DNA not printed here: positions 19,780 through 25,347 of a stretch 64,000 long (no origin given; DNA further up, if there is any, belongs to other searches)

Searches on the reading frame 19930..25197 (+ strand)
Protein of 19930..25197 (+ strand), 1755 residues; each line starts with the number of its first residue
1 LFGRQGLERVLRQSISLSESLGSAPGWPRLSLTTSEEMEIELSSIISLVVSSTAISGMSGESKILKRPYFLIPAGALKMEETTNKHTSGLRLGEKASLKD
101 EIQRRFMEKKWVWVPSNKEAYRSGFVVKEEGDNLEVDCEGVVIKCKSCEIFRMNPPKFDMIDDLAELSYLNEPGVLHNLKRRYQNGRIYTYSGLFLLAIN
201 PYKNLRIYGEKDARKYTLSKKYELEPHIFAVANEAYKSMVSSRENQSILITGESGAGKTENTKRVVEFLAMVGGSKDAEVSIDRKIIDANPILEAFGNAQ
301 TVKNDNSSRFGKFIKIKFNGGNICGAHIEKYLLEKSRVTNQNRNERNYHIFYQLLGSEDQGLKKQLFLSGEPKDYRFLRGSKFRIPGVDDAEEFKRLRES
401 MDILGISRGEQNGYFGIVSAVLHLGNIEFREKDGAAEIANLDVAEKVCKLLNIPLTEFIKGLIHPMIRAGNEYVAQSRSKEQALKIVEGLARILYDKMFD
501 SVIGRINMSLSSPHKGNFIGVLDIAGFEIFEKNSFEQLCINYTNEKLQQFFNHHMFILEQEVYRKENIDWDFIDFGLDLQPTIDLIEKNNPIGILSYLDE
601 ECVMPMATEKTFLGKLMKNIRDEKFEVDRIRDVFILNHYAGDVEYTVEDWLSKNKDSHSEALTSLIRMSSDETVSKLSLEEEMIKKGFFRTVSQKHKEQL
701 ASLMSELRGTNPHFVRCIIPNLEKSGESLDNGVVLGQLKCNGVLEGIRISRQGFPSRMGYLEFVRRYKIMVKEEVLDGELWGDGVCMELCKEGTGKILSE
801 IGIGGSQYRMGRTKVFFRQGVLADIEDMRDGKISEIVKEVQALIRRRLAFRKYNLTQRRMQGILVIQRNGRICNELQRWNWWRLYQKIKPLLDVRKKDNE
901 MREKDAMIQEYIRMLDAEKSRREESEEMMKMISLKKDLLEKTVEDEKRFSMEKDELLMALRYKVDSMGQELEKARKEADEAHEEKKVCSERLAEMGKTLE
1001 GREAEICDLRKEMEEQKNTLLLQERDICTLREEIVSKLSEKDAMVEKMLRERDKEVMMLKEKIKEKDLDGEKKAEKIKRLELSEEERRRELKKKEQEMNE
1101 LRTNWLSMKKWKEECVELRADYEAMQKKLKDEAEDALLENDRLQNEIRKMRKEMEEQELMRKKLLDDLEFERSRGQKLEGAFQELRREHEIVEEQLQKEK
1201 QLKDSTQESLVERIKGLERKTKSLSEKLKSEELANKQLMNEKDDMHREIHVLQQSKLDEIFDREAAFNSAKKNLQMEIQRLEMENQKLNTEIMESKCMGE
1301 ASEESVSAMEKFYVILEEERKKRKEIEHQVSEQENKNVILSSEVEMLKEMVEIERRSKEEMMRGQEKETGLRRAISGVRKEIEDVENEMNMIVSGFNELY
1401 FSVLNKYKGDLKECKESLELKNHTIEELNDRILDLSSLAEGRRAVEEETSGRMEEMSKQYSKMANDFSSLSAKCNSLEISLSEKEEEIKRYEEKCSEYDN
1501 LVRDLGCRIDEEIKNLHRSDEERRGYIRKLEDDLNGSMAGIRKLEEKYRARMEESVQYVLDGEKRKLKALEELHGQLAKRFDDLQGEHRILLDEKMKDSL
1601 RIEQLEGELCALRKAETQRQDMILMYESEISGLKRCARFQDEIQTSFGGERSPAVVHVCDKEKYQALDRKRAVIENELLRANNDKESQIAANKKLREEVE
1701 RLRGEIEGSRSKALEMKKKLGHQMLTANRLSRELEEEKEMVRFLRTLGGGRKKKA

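Call 20: search_protein_families(library=pfam, proteins=[window:19930-25197:+], max_evalue=0.001)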
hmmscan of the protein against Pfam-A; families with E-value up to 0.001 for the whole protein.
window:19930-25197:+ (1755 aa): 2 families
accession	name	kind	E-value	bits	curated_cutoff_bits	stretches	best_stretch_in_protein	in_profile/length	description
PF00063.27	Myosin_head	-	1e-251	837.5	33.3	1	162-818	2-679/679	Myosin head (motor domain)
PF02736.25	Myosin_N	-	2e-07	31.1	27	1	109-140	3-35/45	Myosin N-terminal SH3-like domain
